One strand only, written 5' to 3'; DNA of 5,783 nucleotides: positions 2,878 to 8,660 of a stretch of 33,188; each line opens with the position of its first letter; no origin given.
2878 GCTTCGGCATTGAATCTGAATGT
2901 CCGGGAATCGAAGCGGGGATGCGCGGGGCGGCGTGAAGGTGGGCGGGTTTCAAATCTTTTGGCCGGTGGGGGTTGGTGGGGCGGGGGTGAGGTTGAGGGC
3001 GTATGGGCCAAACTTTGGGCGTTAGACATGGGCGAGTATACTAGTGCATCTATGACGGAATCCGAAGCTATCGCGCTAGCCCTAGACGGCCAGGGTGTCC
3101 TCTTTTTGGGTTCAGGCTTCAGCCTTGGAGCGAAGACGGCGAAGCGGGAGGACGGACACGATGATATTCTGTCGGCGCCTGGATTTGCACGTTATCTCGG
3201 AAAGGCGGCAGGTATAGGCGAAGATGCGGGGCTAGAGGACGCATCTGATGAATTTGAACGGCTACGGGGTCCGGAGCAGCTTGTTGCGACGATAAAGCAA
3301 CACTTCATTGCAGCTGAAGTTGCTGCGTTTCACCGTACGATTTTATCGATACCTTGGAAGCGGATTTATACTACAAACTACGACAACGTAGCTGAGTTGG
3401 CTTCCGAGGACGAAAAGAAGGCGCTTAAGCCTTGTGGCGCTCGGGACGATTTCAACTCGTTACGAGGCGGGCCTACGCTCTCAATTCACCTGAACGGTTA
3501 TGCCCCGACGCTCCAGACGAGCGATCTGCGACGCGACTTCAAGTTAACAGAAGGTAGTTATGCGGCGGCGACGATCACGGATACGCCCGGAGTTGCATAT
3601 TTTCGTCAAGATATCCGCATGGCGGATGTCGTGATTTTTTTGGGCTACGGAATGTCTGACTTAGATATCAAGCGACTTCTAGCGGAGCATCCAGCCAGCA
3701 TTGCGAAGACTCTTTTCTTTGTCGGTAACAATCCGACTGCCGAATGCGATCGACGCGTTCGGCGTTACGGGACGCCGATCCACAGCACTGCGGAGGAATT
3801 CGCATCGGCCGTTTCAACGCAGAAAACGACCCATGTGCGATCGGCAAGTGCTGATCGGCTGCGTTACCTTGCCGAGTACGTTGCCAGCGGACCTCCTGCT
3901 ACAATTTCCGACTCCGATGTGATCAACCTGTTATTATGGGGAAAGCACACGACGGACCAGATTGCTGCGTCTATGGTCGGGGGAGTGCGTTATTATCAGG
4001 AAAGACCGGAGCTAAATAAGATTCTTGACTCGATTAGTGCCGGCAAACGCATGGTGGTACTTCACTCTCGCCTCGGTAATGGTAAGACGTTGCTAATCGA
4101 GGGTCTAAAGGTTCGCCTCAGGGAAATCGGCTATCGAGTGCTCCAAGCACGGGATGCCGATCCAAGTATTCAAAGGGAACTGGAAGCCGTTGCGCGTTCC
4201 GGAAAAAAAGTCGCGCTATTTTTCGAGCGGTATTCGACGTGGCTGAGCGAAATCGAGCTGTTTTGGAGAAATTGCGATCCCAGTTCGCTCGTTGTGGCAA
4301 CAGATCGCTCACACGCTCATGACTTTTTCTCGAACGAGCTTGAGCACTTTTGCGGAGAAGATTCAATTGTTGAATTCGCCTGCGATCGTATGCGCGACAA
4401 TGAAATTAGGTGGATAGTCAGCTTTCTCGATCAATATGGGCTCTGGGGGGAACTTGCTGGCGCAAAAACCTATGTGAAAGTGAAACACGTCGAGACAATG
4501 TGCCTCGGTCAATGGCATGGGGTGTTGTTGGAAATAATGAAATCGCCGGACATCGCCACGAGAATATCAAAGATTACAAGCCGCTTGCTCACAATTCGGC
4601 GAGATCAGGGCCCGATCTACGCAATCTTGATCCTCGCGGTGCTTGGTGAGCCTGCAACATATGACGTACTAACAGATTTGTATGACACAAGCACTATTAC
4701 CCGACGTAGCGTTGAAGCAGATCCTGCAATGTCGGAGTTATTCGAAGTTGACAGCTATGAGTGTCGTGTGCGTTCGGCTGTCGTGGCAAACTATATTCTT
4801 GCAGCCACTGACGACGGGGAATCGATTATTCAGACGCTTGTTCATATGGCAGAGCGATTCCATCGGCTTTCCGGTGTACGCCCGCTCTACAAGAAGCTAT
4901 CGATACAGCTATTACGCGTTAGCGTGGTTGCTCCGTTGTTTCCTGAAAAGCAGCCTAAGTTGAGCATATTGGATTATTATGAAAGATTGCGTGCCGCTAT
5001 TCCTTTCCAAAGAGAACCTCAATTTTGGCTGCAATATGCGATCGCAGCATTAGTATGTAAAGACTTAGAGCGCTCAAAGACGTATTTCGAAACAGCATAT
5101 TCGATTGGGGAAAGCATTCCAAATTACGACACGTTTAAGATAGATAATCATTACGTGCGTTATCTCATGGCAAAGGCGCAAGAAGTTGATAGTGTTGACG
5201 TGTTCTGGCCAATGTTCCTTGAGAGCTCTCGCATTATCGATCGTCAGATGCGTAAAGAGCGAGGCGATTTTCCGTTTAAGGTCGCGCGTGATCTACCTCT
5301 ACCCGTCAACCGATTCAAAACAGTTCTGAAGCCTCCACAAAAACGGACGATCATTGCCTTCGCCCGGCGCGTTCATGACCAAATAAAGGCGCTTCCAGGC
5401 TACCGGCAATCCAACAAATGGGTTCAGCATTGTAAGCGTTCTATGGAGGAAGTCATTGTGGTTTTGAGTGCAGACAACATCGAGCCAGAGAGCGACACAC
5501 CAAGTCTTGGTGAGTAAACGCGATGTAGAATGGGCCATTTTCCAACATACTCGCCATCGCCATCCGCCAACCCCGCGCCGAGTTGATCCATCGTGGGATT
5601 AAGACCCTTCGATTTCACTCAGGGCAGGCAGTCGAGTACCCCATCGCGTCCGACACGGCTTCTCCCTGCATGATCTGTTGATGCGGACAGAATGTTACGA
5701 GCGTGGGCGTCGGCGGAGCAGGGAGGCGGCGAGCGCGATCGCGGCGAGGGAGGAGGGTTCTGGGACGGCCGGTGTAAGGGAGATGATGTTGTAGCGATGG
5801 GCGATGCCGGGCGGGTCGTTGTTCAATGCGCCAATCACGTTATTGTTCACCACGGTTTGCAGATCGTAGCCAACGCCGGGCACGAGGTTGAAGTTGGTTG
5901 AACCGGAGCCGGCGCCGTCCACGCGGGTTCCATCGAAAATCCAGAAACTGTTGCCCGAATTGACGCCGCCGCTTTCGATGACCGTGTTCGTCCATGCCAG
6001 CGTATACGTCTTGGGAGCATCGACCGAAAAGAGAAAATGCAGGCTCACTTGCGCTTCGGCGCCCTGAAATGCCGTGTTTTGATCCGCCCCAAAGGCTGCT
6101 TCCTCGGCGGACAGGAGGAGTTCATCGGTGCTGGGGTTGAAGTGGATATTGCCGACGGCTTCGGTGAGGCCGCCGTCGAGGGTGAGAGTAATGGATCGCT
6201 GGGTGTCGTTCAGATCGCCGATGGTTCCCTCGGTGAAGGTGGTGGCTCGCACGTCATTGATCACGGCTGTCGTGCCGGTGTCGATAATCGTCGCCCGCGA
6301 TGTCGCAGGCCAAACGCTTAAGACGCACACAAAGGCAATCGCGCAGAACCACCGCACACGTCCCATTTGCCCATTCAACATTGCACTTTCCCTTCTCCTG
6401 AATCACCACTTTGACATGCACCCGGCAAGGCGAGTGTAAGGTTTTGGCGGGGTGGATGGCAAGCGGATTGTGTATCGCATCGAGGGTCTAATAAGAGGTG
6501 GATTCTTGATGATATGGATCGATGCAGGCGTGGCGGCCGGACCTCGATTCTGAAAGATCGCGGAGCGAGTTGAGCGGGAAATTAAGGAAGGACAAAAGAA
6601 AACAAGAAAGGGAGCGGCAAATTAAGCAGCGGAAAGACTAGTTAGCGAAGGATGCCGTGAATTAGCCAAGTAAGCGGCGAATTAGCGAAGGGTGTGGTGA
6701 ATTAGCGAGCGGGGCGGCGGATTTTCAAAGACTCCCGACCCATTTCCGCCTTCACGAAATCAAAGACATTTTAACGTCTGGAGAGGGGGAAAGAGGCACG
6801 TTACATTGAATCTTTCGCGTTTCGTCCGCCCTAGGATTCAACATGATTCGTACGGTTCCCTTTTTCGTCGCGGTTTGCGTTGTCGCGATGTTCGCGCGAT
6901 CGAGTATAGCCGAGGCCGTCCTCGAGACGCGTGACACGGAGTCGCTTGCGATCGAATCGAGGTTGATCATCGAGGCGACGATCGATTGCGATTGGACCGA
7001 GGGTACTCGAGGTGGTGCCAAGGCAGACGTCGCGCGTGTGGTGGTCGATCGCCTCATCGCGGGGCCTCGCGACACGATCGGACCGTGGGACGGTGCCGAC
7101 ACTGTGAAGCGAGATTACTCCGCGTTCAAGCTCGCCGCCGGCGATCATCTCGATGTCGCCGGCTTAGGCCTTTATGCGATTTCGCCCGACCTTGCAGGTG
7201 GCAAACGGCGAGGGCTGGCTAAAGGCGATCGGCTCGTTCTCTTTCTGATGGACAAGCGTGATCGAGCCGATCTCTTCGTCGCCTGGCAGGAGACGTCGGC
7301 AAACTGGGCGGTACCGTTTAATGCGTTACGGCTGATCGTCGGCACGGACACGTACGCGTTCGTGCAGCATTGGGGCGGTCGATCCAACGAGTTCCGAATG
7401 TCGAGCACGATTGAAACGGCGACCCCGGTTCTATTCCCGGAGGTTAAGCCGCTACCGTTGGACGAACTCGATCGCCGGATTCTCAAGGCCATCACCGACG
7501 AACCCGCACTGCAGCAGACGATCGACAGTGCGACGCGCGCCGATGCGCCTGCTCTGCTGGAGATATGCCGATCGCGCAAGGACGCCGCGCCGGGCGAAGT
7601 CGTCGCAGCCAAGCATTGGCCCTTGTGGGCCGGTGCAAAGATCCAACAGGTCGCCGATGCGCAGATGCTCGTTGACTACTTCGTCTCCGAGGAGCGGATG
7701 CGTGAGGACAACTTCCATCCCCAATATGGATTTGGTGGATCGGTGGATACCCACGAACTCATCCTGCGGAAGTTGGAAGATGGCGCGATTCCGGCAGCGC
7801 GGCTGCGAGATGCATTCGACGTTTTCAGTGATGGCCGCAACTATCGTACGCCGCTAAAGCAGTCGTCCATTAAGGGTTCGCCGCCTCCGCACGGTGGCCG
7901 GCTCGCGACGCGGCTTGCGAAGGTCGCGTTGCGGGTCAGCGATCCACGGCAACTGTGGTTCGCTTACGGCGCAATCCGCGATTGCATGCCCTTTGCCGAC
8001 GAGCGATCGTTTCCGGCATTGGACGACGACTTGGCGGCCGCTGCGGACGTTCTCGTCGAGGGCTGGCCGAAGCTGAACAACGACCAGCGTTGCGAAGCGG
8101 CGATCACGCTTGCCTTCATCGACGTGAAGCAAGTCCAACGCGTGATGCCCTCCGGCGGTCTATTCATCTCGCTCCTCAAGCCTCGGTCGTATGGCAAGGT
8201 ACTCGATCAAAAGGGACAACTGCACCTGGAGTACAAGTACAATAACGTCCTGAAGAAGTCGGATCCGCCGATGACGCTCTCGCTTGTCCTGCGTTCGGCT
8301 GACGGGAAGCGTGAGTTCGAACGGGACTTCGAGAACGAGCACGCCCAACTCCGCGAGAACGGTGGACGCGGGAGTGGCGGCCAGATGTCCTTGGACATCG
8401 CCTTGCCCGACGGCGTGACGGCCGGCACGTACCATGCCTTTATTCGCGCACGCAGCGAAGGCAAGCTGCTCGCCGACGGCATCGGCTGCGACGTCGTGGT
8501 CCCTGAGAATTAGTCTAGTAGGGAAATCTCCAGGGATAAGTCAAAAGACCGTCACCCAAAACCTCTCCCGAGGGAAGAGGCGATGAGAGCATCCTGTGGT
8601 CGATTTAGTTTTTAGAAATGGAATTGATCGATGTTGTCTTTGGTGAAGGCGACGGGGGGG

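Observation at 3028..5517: Single-gene SIR2 + STAND-like NTPase + helical sensor region: candidate NAD-depleting anti-phage sensor in an AT-shifted islet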

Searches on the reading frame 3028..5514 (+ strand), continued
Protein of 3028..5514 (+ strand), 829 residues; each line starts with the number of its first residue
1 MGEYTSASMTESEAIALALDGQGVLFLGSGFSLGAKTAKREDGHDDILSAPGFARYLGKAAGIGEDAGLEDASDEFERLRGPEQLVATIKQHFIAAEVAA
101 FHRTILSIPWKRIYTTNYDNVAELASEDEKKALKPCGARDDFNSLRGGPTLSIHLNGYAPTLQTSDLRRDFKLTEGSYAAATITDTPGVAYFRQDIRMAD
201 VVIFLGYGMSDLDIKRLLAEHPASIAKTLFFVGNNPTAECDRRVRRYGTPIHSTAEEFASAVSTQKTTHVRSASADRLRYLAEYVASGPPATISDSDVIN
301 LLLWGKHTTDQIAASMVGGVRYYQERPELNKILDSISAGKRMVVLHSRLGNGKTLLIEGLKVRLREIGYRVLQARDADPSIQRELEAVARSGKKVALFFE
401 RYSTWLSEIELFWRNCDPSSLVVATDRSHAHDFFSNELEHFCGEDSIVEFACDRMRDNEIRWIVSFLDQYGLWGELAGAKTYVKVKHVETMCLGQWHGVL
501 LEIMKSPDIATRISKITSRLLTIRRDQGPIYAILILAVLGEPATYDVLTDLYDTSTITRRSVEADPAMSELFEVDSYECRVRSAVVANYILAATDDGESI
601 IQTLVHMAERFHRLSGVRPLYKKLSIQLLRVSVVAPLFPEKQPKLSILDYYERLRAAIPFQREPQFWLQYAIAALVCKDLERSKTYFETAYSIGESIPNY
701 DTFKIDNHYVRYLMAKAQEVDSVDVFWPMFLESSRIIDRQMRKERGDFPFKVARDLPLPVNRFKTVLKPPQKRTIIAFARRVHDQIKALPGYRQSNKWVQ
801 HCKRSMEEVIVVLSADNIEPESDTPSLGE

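Call 47: find_encoding_contigs(protein=P0020, flank=8000, max_places=2)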
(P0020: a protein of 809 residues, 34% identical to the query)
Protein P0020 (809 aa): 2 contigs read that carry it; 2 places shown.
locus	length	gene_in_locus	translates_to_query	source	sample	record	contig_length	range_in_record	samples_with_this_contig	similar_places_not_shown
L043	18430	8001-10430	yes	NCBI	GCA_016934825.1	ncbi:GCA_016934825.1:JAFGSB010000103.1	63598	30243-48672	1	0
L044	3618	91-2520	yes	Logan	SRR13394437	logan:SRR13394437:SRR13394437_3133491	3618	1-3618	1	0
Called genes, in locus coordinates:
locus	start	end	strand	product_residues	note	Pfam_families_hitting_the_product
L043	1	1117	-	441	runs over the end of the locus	PF01408:GFO_IDH_MocA, PF21252:Glyco_hydro_109_C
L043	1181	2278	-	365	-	PF04909:Amidohydro_2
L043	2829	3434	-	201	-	PF14903:WG_beta_rep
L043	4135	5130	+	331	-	PF00795:CN_hydrolase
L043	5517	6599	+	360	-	PF06197:DUF998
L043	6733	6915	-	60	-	-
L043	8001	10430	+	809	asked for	PF13289:SIR2_2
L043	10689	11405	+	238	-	PF09603:Fib_succ_major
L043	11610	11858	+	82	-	PF04255:DUF433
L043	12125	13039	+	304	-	PF01261:AP_endonuc_2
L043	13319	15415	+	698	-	PF13860:FlgD_ig (faint), PF18962:Por_Secre_tail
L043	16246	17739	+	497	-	PF00884:Sulfatase, PF01663:Phosphodiest, PF16347:SGSH_C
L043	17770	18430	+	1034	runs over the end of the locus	PF02837:Glyco_hydro_2_N (faint), PF00703:Glyco_hydro_2, PF02836:Glyco_hydro_2_C, PF16353:LacZ_4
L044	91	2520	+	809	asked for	PF13289:SIR2_2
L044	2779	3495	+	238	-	PF09603:Fib_succ_major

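Call 52: find_related_loci(query=A1, collection=viral_contigs, flank=8000)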
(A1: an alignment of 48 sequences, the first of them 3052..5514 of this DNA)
Query A1 (821 aa) in viral_contigs; peptide patterns used: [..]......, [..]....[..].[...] (x = any residue, [..] = any of these).
218 stretches matched a pattern; 25 encode a relative of the query (tblastn E <= 1e-3); 25 distinct loci.
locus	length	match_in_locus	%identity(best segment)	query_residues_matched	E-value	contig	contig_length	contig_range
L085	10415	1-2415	28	1-807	5e-100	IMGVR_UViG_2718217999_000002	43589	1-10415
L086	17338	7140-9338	25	13-746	4e-68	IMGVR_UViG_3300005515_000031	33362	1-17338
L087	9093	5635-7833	25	13-746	3e-68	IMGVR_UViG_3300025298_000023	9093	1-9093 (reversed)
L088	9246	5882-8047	25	13-718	7e-68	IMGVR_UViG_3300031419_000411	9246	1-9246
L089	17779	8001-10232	25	1-729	4e-67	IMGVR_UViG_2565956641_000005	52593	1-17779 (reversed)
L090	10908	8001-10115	25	13-703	8e-67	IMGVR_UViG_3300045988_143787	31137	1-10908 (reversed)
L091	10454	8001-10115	25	13-703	1e-66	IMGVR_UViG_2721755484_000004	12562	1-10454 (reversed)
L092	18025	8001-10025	25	16-711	5e-45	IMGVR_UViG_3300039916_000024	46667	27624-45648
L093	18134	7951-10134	27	16-751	1e-82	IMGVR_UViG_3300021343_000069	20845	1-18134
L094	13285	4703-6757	23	13-705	2e-40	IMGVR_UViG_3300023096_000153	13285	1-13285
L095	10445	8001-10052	22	2-684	3e-37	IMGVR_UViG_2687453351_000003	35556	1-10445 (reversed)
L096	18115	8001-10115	26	13-703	2e-66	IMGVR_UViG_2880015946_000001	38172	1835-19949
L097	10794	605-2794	21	14-736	1e-28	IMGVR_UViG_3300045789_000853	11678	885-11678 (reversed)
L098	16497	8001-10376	25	10-783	1e-57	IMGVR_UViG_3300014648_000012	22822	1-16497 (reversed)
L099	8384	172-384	38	639-709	8e-11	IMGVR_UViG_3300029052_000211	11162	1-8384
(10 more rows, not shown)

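Call 55: search_solved_structures(query=A1, max_evalue=0.01, show_alignments=0)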
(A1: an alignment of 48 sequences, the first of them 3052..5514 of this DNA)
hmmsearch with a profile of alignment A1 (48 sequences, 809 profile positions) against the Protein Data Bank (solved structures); distinct sequences matched with E-value up to 0.01: 10.
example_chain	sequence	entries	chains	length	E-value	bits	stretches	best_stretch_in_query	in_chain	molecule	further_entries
9jap_A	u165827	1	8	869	9.5e-166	556.4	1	10-775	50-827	SIR2-like domain-containing protein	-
9xvc_H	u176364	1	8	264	9.7e-21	76.8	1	6-211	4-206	KomC(H146N), a SIR2-domain NADase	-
8zsi_E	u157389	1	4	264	3.2e-19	71.8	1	6-211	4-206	Sir2 family NAD-dependent protein deacetylase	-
8zsf_D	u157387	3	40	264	3.2e-19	71.8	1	6-211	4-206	Sir2 family NAD-dependent protein deacetylase | KomC, SIR2 domain protein, NADase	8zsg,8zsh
9v0g_E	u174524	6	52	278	2.9e-18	68.6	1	12-221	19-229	NAD-dependent protein deacetylase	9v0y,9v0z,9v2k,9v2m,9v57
9v12_i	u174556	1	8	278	8.7e-17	63.7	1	12-221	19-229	NAD-dependent protein deacetylase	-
6lhx_A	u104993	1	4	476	8.6e-10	40.6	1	6-210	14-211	ThsA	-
8wc0_A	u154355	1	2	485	4.4e-09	38.2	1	7-203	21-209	NAD(+) hydrolase ThsA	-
8bto_A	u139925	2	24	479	2.9e-08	35.5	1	6-210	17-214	NAD(+) hydrolase ThsA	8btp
7uxt_B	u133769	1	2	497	1.3e-07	33.3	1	3-148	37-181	USG protein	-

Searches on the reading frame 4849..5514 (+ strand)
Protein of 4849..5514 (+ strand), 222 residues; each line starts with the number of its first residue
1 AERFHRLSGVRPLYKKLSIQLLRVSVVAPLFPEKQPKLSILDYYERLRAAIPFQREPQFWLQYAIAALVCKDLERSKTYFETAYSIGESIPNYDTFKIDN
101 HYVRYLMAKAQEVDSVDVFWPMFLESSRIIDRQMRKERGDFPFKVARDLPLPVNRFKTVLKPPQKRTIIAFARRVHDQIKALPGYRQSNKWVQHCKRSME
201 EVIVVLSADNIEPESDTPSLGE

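Call 54: search_protein_representatives(protein=window:4849-5514:+)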
Query: 222 residues. Proteins with E-value up to 0.001 (for the whole library): 623; up to 1e-10: 279; up to 1e-30: 6. The best 150 are listed.
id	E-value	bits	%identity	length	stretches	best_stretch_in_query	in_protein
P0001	1.3e-143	492.2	100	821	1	1-222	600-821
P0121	3.8e-71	255.4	64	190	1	24-207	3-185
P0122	3.6e-35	137.8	36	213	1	8-205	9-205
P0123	3.5e-34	134.6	36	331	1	3-203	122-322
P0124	4.5e-34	134.2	37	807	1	5-203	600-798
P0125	8.0e-32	126.9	38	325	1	7-202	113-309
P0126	3.8e-30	121.4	36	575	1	6-201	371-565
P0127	1.8e-28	115.9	34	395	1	6-204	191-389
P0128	1.8e-28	115.9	37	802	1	13-203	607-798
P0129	2.7e-28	115.3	38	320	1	13-203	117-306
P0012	2.8e-28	115.3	35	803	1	5-204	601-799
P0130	3.3e-28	115.0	38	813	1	14-204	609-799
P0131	4.0e-28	114.8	36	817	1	14-205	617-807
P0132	5.5e-28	114.3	31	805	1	6-203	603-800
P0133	7.5e-28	113.9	30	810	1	5-206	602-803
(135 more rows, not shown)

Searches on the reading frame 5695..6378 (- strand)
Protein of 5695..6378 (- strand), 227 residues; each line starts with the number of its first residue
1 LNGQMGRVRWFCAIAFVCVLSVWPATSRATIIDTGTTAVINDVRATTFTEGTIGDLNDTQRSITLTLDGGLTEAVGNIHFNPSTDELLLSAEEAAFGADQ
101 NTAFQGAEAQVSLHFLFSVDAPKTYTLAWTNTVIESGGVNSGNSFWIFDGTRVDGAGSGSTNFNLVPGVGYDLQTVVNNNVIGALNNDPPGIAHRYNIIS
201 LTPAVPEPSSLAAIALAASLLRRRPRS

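Call 33: search_protein_families(library=pfam, proteins=[window:5695-6378:-], max_evalue=0.01)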
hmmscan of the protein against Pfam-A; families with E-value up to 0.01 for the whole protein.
window:5695-6378:- (227 aa): 1 family
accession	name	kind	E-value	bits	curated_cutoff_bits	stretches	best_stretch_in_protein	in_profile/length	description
PF07589.16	PEP-CTERM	-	0.0019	18.6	20.7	1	204-224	1-24/24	PEP-CTERM motif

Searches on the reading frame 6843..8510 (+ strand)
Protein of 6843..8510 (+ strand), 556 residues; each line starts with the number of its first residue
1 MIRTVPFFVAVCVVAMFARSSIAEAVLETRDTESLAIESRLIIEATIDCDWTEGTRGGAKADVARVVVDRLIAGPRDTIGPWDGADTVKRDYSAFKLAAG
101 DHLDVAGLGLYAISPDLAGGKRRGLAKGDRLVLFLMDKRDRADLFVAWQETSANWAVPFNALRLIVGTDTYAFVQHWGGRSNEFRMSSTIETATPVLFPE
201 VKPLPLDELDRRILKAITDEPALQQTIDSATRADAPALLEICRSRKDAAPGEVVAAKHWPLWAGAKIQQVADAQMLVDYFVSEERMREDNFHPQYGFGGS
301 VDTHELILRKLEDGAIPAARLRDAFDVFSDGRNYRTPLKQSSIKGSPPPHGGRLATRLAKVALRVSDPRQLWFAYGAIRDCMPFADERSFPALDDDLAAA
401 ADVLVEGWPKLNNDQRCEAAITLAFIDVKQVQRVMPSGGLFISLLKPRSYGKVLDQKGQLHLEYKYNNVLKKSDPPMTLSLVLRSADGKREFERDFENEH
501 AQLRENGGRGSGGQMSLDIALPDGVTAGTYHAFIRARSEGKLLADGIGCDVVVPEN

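Call 33: search_protein_families(library=pfam, proteins=[window:6843-8510:+], max_evalue=0.01)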
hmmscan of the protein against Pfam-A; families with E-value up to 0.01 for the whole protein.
window:6843-8510:+ (556 aa): 0 families

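Call 35: find_related_loci(query=window:6843-8510:+, collection=genome_contigs, flank=10000)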
Query window:6843-8510:+ (556 aa) in genome_contigs; peptide patterns used: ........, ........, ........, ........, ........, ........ (x = any residue, [..] = any of these).
40 stretches matched a pattern, but none encodes a relative of the query by tblastn (E <= 1e-3).

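Call 40: find_related_loci(query=window:6843-8510:+, collection=metagenome_contigs, flank=10000)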
Query window:6843-8510:+ (556 aa) in metagenome_contigs; peptide patterns used: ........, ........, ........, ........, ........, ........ (x = any residue, [..] = any of these).
60 stretches matched a pattern, but none encodes a relative of the query by tblastn (E <= 1e-3).

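Call 67: find_homologous_proteins(query=window:6843-8510:+, max_evalue=0.00001)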
Query window:6843-8510:+ (556 aa): 1 proteins with E <= 0.00001 among 8000 candidates.
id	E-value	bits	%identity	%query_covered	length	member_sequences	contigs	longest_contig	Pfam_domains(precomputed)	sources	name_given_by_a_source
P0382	8.3e-59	218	65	33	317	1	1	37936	-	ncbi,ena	-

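Call 68: find_encoding_contigs(protein=P0382, flank=10000, max_places=3)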
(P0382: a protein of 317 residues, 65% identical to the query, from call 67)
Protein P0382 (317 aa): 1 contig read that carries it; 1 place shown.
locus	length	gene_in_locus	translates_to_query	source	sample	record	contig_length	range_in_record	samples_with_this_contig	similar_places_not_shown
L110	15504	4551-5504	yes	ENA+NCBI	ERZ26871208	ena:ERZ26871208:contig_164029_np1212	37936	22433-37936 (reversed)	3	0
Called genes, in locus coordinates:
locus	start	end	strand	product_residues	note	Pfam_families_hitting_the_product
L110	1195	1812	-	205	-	-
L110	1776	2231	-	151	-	PF00078:RVT_1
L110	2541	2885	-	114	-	-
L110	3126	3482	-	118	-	-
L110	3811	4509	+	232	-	PF00089:Trypsin, PF13365:Trypsin_2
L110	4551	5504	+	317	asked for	-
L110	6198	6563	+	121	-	-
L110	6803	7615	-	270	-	PF01026:TatD_DNase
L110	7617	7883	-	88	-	-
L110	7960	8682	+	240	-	PF04542:Sigma70_r2, PF08281:Sigma70_r4_2, PF04545:Sigma70_r4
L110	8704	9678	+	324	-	-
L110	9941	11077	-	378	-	-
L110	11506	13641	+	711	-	PF00009:GTP_EFTU, PF03144:GTP_EFTU_D2, PF22042:EF-G_D2, PF14492:EFG_III, PF03764:EFG_IV, PF00679:EFG_C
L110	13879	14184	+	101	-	-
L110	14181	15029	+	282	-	PF00353:HemolysinCabind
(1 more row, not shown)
